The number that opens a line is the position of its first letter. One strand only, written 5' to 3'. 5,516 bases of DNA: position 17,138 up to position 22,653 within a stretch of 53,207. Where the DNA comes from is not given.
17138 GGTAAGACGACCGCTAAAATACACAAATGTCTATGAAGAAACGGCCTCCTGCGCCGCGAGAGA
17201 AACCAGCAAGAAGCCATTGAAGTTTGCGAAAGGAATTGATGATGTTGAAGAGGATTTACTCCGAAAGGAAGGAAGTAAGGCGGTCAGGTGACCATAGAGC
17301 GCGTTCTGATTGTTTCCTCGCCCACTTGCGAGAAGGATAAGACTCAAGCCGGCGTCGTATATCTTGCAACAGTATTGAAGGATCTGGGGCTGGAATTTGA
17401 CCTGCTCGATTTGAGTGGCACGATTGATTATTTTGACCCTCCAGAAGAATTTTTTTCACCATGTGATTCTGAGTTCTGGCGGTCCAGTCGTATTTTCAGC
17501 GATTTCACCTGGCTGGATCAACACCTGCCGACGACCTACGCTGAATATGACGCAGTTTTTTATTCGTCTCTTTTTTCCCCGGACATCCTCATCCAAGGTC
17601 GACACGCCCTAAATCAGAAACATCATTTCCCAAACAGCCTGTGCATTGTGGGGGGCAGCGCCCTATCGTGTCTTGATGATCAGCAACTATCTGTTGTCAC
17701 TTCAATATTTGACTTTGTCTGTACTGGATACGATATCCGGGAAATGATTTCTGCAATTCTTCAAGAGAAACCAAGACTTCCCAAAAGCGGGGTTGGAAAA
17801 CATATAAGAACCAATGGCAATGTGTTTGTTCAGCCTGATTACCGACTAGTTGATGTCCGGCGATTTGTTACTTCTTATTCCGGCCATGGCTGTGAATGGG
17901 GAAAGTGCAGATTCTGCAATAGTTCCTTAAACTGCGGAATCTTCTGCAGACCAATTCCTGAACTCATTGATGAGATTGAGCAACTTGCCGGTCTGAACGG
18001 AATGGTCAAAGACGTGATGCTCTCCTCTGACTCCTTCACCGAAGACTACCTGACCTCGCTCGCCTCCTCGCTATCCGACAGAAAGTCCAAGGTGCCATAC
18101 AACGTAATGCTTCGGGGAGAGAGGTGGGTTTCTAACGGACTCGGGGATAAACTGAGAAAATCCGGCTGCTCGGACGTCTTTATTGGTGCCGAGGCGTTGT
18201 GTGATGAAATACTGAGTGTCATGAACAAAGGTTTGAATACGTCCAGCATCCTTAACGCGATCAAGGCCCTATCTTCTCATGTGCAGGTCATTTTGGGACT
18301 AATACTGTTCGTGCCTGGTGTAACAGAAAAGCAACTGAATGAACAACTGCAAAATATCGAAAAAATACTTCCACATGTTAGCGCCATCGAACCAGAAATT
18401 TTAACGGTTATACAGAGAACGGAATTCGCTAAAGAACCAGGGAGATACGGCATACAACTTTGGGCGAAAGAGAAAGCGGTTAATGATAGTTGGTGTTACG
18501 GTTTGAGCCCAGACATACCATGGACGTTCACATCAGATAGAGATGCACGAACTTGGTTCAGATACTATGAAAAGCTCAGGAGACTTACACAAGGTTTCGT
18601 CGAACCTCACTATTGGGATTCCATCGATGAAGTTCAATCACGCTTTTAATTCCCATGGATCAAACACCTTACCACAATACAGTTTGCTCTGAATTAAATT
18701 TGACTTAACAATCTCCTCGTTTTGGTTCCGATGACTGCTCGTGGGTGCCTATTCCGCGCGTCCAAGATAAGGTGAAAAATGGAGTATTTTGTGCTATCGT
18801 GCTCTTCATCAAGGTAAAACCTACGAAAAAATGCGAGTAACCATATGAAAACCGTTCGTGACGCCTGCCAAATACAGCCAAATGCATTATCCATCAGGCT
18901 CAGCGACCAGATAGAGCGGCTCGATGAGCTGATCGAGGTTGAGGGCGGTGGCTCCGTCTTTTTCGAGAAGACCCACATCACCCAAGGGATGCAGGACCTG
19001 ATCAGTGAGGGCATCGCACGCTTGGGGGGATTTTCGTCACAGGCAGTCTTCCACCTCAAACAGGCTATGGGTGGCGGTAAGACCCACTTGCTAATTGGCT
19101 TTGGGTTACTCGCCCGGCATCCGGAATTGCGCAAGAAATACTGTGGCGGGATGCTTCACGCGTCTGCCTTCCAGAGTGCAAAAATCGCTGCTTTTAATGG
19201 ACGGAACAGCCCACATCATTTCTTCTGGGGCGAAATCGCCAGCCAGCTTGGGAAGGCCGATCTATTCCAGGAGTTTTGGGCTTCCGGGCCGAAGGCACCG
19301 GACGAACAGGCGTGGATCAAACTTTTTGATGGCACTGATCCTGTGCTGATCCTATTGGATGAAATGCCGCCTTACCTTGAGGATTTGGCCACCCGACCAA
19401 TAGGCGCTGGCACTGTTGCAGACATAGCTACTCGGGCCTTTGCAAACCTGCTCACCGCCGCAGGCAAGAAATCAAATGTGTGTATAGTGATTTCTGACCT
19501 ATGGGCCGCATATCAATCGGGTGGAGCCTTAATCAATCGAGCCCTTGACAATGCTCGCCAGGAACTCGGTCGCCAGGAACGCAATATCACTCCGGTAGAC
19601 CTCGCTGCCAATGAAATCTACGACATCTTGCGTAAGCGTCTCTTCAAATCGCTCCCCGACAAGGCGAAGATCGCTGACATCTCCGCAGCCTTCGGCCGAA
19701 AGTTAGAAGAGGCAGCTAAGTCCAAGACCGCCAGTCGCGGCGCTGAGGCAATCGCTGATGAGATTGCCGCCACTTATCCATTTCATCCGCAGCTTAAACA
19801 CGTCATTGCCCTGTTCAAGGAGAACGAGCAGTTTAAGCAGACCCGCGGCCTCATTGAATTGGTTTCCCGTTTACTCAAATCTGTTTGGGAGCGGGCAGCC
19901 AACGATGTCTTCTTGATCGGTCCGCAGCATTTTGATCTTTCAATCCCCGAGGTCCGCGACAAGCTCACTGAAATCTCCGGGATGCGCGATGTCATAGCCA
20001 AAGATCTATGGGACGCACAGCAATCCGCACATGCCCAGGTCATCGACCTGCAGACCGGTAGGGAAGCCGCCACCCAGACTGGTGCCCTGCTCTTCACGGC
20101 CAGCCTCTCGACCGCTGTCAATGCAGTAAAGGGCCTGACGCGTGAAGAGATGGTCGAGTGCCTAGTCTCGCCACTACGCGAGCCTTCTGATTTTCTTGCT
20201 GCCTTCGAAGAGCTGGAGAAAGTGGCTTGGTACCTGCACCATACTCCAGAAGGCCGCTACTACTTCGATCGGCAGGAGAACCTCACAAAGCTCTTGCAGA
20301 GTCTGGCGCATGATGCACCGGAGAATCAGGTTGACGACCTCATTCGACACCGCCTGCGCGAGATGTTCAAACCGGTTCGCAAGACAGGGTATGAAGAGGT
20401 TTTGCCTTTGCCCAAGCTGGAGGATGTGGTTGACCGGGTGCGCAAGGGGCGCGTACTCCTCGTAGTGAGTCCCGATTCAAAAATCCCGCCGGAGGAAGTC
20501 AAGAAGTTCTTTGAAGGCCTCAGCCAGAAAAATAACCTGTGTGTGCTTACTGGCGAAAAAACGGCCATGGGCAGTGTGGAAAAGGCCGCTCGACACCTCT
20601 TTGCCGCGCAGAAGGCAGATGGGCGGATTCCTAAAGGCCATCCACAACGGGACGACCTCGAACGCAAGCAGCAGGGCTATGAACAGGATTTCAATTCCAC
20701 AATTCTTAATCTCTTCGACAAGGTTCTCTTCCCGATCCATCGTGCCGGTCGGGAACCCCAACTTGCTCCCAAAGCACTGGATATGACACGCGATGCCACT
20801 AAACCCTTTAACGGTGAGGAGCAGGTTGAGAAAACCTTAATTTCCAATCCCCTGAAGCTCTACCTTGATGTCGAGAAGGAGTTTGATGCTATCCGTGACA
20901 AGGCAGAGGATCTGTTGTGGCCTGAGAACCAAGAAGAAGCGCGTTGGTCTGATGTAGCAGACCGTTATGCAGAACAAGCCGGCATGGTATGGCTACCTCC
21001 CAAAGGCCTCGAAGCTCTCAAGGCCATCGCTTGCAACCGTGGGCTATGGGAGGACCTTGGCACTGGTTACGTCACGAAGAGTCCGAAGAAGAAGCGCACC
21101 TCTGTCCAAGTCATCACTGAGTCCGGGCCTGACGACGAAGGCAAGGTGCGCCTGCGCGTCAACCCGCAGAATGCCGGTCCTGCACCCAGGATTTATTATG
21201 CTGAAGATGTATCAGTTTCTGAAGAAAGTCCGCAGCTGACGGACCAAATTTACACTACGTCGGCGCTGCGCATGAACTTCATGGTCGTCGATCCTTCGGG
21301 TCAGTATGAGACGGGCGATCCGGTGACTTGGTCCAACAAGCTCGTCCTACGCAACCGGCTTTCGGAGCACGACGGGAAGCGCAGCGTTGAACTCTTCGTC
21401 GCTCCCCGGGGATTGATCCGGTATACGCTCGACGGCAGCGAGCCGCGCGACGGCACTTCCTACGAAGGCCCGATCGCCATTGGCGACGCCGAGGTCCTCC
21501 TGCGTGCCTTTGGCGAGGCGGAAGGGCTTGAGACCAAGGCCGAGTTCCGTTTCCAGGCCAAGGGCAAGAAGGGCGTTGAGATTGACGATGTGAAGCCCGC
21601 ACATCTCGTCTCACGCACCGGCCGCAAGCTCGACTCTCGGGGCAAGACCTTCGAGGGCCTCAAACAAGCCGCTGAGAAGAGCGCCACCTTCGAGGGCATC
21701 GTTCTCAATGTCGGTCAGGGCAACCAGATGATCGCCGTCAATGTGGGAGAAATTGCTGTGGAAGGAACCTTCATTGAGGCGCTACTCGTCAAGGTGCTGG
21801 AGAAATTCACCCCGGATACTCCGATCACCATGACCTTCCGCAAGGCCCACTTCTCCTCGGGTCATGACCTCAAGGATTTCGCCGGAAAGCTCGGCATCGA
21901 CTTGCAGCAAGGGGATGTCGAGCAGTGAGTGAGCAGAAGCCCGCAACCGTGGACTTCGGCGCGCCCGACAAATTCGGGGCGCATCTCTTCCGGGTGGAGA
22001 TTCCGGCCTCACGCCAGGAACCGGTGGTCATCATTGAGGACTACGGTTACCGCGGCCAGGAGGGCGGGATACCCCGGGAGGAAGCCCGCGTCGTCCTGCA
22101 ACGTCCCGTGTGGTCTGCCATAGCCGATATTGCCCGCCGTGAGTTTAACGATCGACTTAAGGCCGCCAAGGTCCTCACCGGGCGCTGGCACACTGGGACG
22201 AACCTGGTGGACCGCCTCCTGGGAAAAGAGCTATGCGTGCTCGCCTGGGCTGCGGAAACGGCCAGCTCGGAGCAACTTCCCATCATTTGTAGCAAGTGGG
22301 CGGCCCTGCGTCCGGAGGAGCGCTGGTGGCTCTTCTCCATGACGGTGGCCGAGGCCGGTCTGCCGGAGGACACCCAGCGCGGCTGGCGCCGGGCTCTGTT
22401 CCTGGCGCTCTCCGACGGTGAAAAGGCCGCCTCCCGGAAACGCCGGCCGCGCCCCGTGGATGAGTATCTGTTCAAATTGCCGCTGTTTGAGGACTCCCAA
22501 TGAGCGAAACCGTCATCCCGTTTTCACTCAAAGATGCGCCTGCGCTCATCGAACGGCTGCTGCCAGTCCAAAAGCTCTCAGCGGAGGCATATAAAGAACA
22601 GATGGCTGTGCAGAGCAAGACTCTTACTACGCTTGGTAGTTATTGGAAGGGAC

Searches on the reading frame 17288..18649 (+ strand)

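Call 48: search_protein_families(library=pfam, proteins=[window:17288-18649:+], max_evalue=0.01)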
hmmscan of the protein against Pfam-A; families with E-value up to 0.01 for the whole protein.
window:17288-18649:+ (453 aa): 1 family
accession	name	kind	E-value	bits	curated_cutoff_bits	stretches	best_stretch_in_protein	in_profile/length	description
PF04055.27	Radical_SAM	-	5.7e-10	40.1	29.5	1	199-352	4-161/166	Radical SAM superfamily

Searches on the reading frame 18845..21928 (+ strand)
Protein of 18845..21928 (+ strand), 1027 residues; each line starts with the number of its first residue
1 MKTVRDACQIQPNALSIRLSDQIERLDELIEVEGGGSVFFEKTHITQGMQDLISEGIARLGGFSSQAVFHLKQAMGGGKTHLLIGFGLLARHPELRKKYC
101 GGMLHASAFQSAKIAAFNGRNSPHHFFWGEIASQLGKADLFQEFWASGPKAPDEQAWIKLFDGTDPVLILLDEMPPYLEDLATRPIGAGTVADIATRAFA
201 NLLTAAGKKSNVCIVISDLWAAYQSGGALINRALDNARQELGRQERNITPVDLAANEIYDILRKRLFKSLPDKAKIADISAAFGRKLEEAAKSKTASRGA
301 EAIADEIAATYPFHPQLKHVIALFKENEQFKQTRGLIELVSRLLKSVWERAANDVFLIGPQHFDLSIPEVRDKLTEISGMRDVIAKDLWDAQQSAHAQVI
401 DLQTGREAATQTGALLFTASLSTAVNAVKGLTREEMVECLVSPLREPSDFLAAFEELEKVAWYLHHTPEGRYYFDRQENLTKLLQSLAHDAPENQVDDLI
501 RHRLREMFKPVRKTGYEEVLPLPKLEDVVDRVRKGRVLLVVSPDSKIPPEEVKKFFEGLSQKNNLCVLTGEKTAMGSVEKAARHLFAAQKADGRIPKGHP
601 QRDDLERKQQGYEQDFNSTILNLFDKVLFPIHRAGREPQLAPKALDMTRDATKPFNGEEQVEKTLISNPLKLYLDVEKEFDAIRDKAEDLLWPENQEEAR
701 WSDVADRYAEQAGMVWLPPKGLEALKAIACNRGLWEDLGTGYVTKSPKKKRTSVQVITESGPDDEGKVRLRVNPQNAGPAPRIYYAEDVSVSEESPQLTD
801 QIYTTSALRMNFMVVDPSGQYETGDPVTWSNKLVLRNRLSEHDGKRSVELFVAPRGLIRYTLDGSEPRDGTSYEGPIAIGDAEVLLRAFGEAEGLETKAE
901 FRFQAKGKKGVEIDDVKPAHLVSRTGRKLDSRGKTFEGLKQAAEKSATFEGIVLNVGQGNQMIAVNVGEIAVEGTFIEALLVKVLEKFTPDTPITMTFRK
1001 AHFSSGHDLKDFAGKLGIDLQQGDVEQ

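Call 49: search_protein_families(library=pfam, proteins=[window:18845-21928:+], max_evalue=0.001)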
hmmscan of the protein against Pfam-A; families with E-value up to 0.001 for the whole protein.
window:18845-21928:+ (1027 aa): 3 families
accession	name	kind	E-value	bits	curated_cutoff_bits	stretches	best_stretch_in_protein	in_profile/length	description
PF04465.17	DUF499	-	1e-21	77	23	1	127-388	53-315/1024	Protein of unknown function (DUF499)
PF13290.12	CHB_HEX_C_1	-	2.9e-08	34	22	1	845-894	9-59/67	Chitobiase/beta-hexosaminidase C-terminal domain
PF13287.12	Fn3_assoc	-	8.7e-07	29.4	23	1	849-893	2-47/59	Fn3 associated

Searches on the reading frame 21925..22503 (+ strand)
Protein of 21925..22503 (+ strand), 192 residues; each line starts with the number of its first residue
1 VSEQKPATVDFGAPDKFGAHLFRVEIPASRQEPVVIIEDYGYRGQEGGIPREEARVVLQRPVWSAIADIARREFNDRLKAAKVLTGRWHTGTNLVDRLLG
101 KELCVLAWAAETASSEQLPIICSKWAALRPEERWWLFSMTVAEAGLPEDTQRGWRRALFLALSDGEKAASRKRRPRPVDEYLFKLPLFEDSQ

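Call 49: search_protein_families(library=pfam, proteins=[window:21925-22503:+], max_evalue=0.001)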
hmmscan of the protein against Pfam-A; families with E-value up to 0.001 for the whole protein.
window:21925-22503:+ (192 aa): 1 family
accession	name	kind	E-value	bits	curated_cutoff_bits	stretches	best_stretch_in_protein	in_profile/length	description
PF12635.12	DUF3780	-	2.7e-72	242.9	27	1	7-178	3-174/184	Protein of unknown function (DUF3780)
